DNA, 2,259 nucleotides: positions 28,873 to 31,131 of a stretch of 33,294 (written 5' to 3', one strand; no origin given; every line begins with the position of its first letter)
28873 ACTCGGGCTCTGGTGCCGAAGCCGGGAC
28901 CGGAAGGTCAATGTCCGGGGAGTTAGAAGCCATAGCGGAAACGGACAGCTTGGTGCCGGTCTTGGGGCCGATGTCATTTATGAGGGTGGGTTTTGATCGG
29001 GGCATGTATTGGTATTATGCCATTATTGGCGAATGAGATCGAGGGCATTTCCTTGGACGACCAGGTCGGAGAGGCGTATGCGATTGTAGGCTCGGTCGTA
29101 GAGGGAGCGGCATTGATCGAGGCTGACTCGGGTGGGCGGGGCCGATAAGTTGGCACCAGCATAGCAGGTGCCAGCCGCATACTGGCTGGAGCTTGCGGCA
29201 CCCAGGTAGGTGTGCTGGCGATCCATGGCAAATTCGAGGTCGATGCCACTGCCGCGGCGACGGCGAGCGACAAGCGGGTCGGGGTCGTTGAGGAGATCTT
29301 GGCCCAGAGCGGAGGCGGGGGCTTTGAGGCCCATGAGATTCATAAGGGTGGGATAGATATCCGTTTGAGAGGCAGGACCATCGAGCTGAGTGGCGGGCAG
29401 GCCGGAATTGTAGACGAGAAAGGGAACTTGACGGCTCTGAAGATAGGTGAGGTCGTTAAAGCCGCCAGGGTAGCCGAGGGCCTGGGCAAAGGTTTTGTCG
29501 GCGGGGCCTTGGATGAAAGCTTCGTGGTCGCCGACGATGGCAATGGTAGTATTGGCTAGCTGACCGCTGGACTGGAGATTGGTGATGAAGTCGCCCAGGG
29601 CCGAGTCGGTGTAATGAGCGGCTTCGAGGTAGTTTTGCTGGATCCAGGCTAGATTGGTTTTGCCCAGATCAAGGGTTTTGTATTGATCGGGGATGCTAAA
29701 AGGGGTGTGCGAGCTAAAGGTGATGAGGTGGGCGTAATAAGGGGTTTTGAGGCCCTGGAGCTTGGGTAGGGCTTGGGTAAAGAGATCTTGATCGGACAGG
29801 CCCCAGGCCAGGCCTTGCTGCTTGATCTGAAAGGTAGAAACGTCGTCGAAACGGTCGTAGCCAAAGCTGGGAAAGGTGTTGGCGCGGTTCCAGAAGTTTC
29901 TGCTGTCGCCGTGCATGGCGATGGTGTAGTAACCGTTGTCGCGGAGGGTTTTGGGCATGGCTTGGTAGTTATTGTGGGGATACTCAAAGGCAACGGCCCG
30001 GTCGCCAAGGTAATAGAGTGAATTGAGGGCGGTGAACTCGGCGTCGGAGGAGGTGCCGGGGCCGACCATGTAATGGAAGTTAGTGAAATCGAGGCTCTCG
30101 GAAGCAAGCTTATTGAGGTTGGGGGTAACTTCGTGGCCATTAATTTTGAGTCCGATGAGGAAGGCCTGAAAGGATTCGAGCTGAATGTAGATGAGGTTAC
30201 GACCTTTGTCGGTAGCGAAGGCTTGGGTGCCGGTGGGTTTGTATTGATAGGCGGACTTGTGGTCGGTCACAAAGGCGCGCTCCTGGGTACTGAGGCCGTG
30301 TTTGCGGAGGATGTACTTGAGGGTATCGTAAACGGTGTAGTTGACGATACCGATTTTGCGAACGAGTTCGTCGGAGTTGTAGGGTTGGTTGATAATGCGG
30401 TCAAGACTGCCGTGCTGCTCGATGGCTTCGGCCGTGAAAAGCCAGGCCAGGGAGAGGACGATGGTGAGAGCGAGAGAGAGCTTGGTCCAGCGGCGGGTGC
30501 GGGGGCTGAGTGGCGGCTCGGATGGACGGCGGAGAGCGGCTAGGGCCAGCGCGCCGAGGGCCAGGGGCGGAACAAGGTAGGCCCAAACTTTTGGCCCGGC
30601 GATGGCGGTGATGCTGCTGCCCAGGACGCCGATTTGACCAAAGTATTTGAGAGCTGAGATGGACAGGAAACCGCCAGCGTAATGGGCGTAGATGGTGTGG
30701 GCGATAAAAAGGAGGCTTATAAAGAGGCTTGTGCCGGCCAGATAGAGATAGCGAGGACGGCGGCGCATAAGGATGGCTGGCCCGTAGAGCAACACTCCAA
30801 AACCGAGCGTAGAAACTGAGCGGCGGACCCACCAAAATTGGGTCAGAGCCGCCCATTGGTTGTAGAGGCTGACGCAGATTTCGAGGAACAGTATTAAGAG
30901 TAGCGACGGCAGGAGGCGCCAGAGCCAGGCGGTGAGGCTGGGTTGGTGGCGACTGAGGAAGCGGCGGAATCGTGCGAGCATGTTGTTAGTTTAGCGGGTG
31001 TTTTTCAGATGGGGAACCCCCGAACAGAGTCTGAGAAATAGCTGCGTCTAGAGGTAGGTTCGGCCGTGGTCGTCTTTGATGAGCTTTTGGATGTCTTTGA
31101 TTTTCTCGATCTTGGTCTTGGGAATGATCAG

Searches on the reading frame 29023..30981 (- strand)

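Call 54: search_protein_families(library=pfam, proteins=[window:29023-30981:-], max_evalue=0.0001)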
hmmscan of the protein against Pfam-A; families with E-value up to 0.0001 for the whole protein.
window:29023-30981:- (652 aa): 1 family
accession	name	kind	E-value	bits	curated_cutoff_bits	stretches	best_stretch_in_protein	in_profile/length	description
PF00884.28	Sulfatase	-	6.7e-40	137.7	25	1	261-551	1-300/301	Sulfatase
